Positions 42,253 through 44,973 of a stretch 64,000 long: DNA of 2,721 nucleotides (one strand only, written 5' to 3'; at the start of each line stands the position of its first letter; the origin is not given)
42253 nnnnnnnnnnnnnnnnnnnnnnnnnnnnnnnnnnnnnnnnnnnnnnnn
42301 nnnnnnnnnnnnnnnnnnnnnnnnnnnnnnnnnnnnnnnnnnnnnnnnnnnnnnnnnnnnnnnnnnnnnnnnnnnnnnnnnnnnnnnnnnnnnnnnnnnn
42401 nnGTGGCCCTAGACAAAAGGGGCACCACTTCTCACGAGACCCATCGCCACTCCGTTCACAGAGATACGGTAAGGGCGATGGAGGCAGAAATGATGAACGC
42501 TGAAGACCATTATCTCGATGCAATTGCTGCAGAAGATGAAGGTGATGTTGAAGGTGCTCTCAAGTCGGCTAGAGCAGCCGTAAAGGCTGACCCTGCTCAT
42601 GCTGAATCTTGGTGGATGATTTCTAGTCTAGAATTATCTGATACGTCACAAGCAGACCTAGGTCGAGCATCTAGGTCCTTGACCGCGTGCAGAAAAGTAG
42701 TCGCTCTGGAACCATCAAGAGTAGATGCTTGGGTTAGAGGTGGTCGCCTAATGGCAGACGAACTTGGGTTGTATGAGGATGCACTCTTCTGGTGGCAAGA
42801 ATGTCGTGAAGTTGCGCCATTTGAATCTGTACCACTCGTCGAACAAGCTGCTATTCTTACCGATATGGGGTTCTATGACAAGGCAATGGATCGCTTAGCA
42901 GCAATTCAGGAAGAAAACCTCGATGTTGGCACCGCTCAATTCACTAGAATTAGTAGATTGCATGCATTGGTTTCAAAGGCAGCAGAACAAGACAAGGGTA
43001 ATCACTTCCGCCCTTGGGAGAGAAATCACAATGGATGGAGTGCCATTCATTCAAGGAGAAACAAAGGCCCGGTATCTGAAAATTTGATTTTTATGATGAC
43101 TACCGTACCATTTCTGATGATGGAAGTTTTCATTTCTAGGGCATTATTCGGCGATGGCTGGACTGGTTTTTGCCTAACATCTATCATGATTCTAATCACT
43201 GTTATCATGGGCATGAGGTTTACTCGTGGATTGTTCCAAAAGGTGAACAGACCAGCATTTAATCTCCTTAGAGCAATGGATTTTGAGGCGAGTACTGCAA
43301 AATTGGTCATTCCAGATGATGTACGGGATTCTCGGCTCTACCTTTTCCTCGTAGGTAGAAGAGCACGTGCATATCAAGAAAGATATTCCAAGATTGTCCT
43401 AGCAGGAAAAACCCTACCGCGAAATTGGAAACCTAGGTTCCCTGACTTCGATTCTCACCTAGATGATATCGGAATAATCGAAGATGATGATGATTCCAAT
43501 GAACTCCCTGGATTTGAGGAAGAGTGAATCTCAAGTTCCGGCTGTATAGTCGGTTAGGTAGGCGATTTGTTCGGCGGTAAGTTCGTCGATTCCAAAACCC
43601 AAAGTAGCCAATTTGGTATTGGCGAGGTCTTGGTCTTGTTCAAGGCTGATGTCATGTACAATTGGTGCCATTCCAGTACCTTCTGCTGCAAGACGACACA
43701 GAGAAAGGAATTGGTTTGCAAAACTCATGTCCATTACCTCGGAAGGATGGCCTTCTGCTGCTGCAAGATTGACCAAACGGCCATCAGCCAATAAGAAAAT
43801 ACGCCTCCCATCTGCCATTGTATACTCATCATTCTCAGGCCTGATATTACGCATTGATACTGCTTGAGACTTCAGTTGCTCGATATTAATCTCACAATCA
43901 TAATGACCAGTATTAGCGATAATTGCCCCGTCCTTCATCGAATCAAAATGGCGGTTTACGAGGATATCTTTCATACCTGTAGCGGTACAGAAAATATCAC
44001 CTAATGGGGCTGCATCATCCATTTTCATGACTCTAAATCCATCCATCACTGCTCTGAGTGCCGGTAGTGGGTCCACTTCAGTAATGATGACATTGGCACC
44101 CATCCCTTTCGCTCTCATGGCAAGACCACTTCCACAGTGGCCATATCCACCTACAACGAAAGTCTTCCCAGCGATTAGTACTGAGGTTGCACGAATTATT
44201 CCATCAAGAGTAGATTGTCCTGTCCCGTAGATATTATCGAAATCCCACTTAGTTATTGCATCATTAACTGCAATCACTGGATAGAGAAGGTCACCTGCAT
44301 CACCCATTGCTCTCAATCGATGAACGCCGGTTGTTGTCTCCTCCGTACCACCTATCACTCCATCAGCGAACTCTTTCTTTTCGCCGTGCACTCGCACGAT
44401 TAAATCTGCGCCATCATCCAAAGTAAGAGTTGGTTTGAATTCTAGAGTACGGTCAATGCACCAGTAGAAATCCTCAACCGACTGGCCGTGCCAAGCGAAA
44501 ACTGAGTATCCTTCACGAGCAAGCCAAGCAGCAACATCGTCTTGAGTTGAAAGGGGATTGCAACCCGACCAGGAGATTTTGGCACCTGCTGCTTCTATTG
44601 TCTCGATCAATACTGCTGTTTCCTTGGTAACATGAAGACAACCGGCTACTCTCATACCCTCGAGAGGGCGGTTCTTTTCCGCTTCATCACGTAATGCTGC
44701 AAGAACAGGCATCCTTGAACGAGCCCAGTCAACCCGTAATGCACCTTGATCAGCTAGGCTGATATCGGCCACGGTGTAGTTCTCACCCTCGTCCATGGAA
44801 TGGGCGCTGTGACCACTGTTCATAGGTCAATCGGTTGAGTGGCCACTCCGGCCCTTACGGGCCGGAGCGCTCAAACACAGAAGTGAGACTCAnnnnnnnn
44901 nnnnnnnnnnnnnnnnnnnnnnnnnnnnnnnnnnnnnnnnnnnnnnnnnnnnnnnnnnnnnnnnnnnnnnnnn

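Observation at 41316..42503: Gar1-like archaeal protein carrying eukaryote-style RanBP2 zinc fingers and R/D/G-rich low-complexity arrays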

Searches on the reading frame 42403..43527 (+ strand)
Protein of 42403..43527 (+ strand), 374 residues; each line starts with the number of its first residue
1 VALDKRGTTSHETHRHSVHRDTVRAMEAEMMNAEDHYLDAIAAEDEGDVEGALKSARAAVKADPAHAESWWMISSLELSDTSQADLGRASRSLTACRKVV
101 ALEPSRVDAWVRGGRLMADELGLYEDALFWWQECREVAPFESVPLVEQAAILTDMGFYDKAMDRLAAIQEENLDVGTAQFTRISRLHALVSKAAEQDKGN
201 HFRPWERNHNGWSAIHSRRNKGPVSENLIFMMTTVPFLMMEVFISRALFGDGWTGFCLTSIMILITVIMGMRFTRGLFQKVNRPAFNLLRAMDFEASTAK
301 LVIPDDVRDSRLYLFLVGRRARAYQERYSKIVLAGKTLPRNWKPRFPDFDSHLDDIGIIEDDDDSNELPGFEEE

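Call 3: search_protein_families(library=pfam, proteins=[window:42403-43527:+], max_evalue=1)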
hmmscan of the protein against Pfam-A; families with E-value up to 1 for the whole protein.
window:42403-43527:+ (374 aa): 7 families
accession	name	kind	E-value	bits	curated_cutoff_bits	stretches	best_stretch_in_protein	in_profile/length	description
PF13432.12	TPR_16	-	0.00019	22.3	32.7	1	40-76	4-40/65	Tetratricopeptide repeat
PF13428.12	TPR_14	-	0.00027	21.8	23.5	1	41-71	9-39/44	Tetratricopeptide repeat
PF07719.23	TPR_2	-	0.00037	20.8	27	0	40-66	8-34/34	Tetratricopeptide repeat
PF14559.12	TPR_19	-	0.019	15.7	25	0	45-71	3-29/68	Tetratricopeptide repeat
PF17453.7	Sigma_M_inh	-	0.025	15.5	25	1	228-267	44-82/96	Sigma-M inhibitor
PF00515.34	TPR_1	-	0.2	12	27.8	0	120-139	13-32/34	Tetratricopeptide repeat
PF13431.12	TPR_17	-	0.23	12.3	24.4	0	95-128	1-33/34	Tetratricopeptide repeat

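Call 4: search_protein_families(library=ncbifam, proteins=[window:42403-43527:+], max_evalue=1)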
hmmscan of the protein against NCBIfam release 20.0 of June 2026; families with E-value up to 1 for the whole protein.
window:42403-43527:+ (374 aa): 4 families
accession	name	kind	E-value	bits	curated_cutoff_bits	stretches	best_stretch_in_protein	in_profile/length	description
TIGR02917.1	PEP_TPR_lipo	equivalog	0.00028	18.9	312.2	1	32-170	124-255/899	XrtA/PEP-CTERM system TPR-repeat protein PrsT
NF033762.1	social_mot_Tgl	equivalog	0.008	15.5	225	1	27-69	25-67/252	social motility TPR repeat lipoprotein Tgl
NF040959.1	MamA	equivalog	0.053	13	200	0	24-68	130-174/204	magnetosome protein MamA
NF047936.1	antiphage_GapS6b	subfamily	0.16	9.7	850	1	14-86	458-531/1089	GapS6b family protein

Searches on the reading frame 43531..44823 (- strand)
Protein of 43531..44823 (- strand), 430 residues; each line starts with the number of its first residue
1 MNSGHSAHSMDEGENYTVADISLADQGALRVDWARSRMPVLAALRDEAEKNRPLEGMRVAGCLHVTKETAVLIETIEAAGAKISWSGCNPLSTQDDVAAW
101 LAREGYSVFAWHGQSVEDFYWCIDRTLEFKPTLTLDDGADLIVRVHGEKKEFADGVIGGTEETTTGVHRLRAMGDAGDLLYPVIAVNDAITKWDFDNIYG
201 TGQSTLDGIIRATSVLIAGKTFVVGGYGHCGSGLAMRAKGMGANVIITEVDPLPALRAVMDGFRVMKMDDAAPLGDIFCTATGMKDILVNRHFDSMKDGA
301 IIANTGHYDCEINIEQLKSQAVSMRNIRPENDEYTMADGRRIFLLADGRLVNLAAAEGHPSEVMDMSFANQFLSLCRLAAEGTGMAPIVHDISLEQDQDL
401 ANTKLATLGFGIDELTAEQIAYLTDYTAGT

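Call 57: search_protein_families(library=pfam, proteins=[window:43531-44823:-], max_evalue=0.00001)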
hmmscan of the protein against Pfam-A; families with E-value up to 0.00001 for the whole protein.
window:43531-44823:- (430 aa): 3 families
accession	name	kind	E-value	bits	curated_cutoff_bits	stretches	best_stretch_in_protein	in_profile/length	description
PF05221.23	AdoHcyase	-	1.1e-68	232.1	25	2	15-150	1-141/299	S-adenosyl-L-homocysteine hydrolase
PF00670.27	AdoHcyase_NAD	-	3.4e-58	196.8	27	1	197-357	1-161/162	S-adenosyl-L-homocysteine hydrolase, NAD binding domain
PF02826.25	2-Hacid_dh_C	-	1.7e-08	34.5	25.1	1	215-306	32-127/178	D-isomer specific 2-hydroxyacid dehydrogenase, NAD binding domain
